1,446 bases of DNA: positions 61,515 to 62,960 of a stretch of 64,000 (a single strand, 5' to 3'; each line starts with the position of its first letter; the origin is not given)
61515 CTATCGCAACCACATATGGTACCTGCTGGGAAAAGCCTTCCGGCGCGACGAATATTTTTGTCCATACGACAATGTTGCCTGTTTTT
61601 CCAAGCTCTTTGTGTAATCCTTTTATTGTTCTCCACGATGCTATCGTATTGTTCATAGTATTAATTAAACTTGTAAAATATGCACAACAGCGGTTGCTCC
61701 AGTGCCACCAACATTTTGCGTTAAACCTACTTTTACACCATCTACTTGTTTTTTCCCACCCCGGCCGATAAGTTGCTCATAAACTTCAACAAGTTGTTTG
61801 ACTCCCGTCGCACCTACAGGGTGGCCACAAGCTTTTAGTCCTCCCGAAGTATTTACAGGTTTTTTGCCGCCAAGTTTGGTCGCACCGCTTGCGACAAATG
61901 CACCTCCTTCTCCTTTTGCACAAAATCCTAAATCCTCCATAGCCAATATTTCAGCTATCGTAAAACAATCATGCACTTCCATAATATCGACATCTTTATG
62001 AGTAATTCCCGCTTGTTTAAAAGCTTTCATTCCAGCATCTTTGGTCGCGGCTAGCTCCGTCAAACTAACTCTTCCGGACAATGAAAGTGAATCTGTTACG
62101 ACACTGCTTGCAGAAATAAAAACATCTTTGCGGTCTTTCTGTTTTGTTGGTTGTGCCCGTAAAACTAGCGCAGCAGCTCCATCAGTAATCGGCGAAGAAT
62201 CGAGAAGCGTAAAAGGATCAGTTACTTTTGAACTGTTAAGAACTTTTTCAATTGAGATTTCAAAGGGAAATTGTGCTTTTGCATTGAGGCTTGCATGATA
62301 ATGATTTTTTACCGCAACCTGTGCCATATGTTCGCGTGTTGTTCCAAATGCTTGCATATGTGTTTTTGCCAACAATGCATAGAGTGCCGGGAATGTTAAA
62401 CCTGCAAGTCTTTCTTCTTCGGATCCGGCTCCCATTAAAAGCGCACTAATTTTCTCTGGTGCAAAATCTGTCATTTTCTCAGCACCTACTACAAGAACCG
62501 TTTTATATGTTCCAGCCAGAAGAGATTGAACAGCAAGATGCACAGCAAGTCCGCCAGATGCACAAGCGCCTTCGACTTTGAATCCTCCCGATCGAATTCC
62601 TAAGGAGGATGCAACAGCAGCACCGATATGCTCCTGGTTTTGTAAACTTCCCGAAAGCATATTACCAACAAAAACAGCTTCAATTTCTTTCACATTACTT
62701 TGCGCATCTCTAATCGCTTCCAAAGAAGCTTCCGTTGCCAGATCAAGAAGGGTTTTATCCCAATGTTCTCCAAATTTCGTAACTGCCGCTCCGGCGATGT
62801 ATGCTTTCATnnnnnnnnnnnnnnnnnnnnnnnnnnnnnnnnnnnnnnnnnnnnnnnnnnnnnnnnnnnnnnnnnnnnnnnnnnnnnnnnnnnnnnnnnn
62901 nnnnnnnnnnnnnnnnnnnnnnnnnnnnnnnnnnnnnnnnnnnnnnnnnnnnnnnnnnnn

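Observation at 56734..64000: Ten-gene mevalonate-to-UppS operon with the archaeal-style HMGCS / thiolase / DUF35 trio in a bacterial genome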

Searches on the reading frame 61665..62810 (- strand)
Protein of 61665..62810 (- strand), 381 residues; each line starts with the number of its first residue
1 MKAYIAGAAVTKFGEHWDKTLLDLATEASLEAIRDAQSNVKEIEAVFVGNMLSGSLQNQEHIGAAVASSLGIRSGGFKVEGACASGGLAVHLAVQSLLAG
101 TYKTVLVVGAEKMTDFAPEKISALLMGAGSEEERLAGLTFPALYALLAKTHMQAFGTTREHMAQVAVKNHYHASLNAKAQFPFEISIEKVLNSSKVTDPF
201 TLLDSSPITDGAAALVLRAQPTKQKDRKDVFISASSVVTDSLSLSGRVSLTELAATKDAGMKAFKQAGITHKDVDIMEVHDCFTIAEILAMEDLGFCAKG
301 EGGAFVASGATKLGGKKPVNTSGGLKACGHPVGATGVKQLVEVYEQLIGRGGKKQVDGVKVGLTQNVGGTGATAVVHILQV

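Call 4: search_protein_families(library=pfam, proteins=[window:61665-62810:-], max_evalue=0.01)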
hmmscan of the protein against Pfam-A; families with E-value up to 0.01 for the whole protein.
window:61665-62810:- (381 aa): 5 families
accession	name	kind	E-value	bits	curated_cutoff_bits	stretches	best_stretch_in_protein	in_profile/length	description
PF22691.2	Thiolase_C_1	-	5.2e-49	166.1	28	1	239-380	4-143/144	Thiolase C-terminal domain-like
PF00108.29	Thiolase_N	-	1.1e-26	94.2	26.4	1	4-219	2-258/260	Thiolase, N-terminal domain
PF02803.24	Thiolase_C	-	1.3e-12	47.9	27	1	259-365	27-115/123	Thiolase, C-terminal domain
PF08545.16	ACP_syn_III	-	3.4e-08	33.7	24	1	78-116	2-40/80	3-Oxoacyl-[acyl-carrier-protein (ACP)] synthase III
PF00109.32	ketoacyl-synt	-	6.7e-08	32.9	20.8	1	54-114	147-205/252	Beta-ketoacyl synthase, N-terminal domain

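Call 6: search_protein_families(library=ncbifam, proteins=[window:61665-62810:-], max_evalue=0.001)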
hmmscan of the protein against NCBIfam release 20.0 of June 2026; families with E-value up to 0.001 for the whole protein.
window:61665-62810:- (381 aa): 56 families (the best 25 are shown)
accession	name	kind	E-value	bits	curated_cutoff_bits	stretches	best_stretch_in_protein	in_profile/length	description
NF004720.0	PRK06064.1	subfamily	2.4e-139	464.5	420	1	2-380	3-386/389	thiolase domain-containing protein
NF053570.1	AcCoTHIOL_METTL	equivalog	1.9e-127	425.3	600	1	5-380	6-382/385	acetyl-CoA acetyltransferase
NF009228.0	PRK12578.1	subfamily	1.5e-85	287.2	485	1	3-380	5-386/387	thiolase domain-containing protein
NF005704.0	PRK07516.1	subfamily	1.6e-85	287.4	412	1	2-380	3-386/389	thiolase domain-containing protein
NF004810.0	PRK06157.1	equivalog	4.9e-81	272.9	403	1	4-378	10-392/400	acetyl-CoA acetyltransferase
NF006102.0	PRK08256.1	subfamily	8.1e-71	239.1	436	1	2-379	4-390/394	lipid-transfer protein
NF004811.0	PRK06158.1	subfamily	9.6e-67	225.6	421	1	3-379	10-378/384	acetyl-CoA acetyltransferase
NF004936.0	PRK06289.1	equivalog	2.1e-63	214.5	375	1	2-380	4-402/405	acetyl-CoA acetyltransferase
NF004982.0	PRK06365.1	equivalog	2.1e-62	211.6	695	2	3-247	18-265/430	thiolase domain-containing protein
NF004715.0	PRK06059.1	equivalog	4.9e-62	210.2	424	1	3-374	6-393/399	lipid-transfer protein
NF053628.1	BnzsclthlBbsBGT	equivalog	3.2e-56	190.8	750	1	2-373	6-373/389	benzoylsuccinyl-CoA thiolase subunit BbsB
NF006180.0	PRK08313.1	subfamily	4.2e-49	167.4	514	1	5-371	8-374/389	thiolase domain-containing protein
NF006010.0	PRK08142.1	subfamily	6.4e-49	166.7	462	1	2-372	6-375/388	thiolase domain-containing protein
NF004721.0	PRK06065.1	equivalog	2.2e-41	142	455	1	4-378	13-390/393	thiolase domain-containing protein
NF005892.0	PRK07855.1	subfamily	4.2e-38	131.2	469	1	2-364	7-374/390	lipid-transfer protein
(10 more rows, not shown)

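Call 17: search_solved_structures(query=window:61665-62810:-, max_evalue=1e-10, show_alignments=1)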
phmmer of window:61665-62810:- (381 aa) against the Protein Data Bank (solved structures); distinct sequences matched with E-value up to 1e-10: 22.
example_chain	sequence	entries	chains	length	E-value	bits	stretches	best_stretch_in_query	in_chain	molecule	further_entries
6esq_A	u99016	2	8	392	3.2e-83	283.1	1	5-379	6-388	acetoacetyl-CoA thiolase | Acetyl-CoA acetyltransferase thiolase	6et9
7yvy_A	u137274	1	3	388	1.3e-81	277.8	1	2-379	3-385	Acetyl-CoA acetyltransferase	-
4yzo_A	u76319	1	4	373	5.2e-61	210.1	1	5-378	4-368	Putative acyl-CoA acyltransferase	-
4bi9_A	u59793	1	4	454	3e-52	181.2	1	12-379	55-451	3-KETOACYL-COA THIOLASE, PUTATIVE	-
6hsj_A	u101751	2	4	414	6.8e-52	180.1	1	3-375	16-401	SCP2-thiolase (type-1)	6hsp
6hrv_A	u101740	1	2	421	7.3e-52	180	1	3-375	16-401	SCP2-thiolase (type-1)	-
4bia_A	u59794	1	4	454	7.4e-51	176.7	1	12-379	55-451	3-KETOACYL-COA THIOLASE, PUTATIVE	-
7pxp_C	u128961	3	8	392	1.2e-49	172.7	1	3-375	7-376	Benzoylsuccinyl-CoA thiolase subunit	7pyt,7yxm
4u4e_A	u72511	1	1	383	1.2e-45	159.6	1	6-376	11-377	Thiolase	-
3zbg_A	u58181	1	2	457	4.7e-42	147.8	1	43-380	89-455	3-KETOACYL-COA THIOLASE-LIKE PROTEIN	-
3zbk_A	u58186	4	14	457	1.1e-40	143.2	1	43-380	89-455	3-KETOACYL-COA THIOLASE-LIKE PROTEIN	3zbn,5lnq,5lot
3zbl_A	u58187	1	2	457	1.4e-40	142.9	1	43-380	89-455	3-KETOACYL-COA THIOLASE-LIKE PROTEIN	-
5m3k_C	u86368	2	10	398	3.6e-31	111.9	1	262-376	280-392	2,4-diacetylphloroglucinol biosynthesis protein PhlC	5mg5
9skh_I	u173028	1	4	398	1.2e-28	103.7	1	260-376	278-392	2,4-diacetylphloroglucinol biosynthesis protein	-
9skm_I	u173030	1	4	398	2.9e-27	99.1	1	260-376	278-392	2,4-diacetylphloroglucinol biosynthesis protein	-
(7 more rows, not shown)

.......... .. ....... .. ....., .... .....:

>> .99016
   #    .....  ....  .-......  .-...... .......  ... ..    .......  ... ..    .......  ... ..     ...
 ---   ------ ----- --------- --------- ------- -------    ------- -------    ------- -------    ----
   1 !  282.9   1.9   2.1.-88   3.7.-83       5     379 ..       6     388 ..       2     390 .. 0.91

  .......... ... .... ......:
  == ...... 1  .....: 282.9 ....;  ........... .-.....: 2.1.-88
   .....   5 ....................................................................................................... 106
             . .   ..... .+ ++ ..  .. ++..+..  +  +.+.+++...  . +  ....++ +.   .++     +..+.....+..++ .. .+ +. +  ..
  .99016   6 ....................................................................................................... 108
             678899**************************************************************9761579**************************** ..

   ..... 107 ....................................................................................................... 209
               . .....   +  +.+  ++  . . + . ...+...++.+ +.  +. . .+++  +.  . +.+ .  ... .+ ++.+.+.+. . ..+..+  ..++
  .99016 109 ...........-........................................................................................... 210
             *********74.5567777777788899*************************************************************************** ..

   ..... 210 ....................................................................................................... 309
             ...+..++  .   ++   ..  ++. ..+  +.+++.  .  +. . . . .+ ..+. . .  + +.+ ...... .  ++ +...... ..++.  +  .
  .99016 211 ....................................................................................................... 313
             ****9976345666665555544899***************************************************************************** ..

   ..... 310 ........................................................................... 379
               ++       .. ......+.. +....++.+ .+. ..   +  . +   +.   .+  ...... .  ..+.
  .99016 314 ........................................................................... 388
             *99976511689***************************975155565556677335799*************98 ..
